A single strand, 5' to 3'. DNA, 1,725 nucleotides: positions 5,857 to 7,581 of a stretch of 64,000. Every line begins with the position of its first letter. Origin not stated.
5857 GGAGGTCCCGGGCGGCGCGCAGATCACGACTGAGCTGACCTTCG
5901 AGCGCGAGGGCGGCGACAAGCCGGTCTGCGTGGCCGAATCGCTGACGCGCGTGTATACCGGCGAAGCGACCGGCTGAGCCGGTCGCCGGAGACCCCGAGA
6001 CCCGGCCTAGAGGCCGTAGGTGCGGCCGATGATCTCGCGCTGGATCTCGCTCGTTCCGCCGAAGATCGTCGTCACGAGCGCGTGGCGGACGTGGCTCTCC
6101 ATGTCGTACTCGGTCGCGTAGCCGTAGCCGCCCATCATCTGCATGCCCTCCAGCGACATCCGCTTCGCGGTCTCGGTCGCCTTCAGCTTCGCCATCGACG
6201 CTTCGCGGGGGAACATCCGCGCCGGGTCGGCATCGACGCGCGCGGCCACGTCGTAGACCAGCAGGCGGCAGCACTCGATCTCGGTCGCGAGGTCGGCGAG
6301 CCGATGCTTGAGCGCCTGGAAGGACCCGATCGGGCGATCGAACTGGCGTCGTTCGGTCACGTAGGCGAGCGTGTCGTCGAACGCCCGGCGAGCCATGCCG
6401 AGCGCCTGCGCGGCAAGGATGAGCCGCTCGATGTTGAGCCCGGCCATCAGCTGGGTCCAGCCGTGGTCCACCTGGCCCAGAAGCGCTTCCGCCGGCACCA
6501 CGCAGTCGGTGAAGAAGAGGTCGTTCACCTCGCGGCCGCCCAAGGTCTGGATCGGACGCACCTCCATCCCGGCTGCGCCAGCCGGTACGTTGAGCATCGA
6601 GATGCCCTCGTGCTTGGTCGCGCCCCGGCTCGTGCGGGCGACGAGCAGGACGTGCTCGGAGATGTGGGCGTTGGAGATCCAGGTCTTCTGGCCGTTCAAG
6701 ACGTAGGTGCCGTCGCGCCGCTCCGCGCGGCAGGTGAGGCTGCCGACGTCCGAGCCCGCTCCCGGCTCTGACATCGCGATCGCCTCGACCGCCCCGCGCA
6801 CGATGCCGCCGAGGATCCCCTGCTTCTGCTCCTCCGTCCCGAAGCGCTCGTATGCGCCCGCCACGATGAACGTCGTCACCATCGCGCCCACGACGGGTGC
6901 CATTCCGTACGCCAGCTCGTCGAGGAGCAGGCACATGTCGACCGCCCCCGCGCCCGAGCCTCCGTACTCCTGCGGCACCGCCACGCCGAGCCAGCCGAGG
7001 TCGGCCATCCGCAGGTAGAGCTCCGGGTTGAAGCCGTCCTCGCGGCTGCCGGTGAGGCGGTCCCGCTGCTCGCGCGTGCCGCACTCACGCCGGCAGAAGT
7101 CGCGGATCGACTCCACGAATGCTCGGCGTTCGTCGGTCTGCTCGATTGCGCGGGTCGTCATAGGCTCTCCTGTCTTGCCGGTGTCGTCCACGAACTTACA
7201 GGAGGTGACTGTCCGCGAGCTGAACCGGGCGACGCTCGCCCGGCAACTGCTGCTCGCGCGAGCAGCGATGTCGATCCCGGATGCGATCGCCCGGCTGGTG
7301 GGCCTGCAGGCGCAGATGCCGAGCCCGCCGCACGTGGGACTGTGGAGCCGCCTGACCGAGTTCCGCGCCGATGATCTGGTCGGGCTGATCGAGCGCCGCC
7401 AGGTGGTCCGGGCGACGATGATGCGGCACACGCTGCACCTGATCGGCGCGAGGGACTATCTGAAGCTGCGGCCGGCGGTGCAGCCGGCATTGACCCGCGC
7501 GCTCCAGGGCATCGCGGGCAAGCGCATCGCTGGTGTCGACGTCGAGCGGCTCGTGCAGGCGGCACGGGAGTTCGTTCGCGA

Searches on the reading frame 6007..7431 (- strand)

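Call 89: search_protein_families(library=pfam, proteins=[window:6007-7431:-], max_evalue=0.0001)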
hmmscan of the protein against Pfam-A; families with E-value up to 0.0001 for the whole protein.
window:6007-7431:- (474 aa): 4 families
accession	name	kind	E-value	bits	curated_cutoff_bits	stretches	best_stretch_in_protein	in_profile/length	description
PF00441.29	Acyl-CoA_dh_1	-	1.9e-49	168.1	22.4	1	322-471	1-148/150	Acyl-CoA dehydrogenase, C-terminal domain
PF02771.21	Acyl-CoA_dh_N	-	1.8e-24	86.7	22.9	1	99-213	1-112/113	Acyl-CoA dehydrogenase, N-terminal domain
PF02770.24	Acyl-CoA_dh_M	-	3.2e-23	82.1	33.3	1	217-310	1-97/97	Acyl-CoA dehydrogenase, middle domain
PF08028.16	Acyl-CoA_dh_2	-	2.8e-18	66.9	22.7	1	337-460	1-132/134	Acyl-CoA dehydrogenase, C-terminal domain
